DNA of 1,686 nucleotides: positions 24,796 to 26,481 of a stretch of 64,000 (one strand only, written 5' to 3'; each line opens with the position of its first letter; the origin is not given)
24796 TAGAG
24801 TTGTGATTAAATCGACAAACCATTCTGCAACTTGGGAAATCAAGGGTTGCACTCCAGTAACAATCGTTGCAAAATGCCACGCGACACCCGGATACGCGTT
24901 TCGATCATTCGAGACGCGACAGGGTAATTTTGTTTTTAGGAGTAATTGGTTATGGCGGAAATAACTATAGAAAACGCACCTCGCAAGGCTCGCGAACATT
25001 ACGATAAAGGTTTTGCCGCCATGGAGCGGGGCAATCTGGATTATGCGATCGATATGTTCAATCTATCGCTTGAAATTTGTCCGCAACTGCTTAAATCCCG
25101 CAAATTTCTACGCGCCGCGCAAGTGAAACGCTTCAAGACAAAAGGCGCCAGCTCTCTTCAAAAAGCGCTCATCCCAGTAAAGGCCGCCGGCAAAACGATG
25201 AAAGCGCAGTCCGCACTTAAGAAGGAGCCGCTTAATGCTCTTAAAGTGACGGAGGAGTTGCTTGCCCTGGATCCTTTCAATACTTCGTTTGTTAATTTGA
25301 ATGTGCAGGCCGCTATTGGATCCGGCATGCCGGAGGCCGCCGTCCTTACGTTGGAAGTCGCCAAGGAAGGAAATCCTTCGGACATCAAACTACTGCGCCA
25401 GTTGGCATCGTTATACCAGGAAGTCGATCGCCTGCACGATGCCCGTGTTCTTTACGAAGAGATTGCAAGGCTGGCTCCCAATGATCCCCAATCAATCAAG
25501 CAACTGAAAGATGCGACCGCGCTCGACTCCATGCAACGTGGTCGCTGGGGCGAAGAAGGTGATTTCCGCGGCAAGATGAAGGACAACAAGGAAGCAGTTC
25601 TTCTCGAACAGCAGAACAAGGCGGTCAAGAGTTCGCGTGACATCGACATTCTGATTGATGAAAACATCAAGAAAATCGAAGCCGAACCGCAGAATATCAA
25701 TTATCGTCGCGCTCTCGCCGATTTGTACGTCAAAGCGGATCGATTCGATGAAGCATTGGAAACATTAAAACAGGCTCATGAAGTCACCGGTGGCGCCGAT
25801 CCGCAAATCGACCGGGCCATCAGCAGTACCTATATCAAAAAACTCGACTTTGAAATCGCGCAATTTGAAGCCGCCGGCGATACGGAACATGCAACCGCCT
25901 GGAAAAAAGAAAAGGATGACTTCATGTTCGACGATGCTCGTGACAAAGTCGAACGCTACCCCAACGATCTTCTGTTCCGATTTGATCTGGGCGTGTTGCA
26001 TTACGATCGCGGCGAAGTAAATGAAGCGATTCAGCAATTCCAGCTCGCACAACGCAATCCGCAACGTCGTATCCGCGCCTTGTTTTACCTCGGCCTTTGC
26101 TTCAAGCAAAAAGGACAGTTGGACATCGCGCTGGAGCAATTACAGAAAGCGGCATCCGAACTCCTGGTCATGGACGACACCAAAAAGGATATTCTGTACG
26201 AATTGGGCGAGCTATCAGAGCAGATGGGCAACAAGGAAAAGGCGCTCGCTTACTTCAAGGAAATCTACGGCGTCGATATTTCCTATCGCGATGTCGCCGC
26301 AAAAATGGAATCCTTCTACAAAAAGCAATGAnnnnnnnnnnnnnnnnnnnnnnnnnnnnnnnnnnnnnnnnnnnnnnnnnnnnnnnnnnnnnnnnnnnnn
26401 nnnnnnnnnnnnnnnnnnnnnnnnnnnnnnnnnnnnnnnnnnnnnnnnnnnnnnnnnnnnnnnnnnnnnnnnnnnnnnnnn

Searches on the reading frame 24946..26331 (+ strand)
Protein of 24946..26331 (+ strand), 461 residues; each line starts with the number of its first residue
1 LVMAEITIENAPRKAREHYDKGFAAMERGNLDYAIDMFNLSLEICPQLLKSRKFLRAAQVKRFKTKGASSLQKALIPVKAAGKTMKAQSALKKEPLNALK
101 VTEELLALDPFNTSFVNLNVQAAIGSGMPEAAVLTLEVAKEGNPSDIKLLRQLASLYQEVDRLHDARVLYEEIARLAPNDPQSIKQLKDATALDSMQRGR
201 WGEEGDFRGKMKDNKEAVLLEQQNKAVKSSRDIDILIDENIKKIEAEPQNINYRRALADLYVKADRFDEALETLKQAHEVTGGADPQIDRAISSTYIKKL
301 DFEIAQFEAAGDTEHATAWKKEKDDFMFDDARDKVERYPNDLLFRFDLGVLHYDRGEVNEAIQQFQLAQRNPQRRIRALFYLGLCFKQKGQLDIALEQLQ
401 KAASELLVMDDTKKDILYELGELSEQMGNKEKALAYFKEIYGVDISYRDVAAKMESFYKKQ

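Call 64: search_protein_families(library=pfam, proteins=[window:24946-26331:+], max_evalue=0.0001)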
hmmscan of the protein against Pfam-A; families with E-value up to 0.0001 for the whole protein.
window:24946-26331:+ (461 aa): 17 families
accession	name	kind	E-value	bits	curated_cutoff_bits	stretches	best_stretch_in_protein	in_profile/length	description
PF07719.23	TPR_2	-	5.6e-21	73.3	27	0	15-47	1-33/34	Tetratricopeptide repeat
PF00515.34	TPR_1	-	1.6e-18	66.1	27.8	0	15-47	1-33/34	Tetratricopeptide repeat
PF13424.12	TPR_12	-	5.4e-15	55.8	30.1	0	248-280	42-74/77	Tetratricopeptide repeat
PF14559.12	TPR_19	-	2.8e-14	53.6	25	0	245-279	19-53/68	Tetratricopeptide repeat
PF13371.12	TPR_9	-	2.3e-13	50.4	35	0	11-47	25-61/73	Tetratricopeptide repeat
PF13431.12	TPR_17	-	3.7e-13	49.1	24.4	0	335-363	6-34/34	Tetratricopeptide repeat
PF13432.12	TPR_16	-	3.1e-12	47.1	32.7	0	335-371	24-61/65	Tetratricopeptide repeat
PF13428.12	TPR_14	-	1.2e-11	44.5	23.5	0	149-185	3-39/44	Tetratricopeptide repeat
PF13181.12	TPR_8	-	4.3e-11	42.5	25.7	0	416-441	3-28/34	Tetratricopeptide repeat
PF12895.13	ANAPC3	-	1.4e-08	35.3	27.2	0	244-277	16-49/82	Anaphase-promoting complex, cyclosome, subunit 3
PF14561.12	TPR_20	-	3.9e-08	34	25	0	242-274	13-45/90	Tetratricopeptide repeat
PF13174.12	TPR_6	-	6.3e-08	33.2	26.3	0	378-403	2-27/33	Tetratricopeptide repeat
PF13414.12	TPR_11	-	1e-06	28.7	26.8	0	386-424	4-38/42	TPR repeat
PF17874.7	TPR_MalT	-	1.3e-06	28.4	45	0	254-438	125-304/336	MalT-like TPR region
PF13176.12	TPR_7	-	7.2e-06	26.1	27.9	0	256-277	4-27/36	Tetratricopeptide repeat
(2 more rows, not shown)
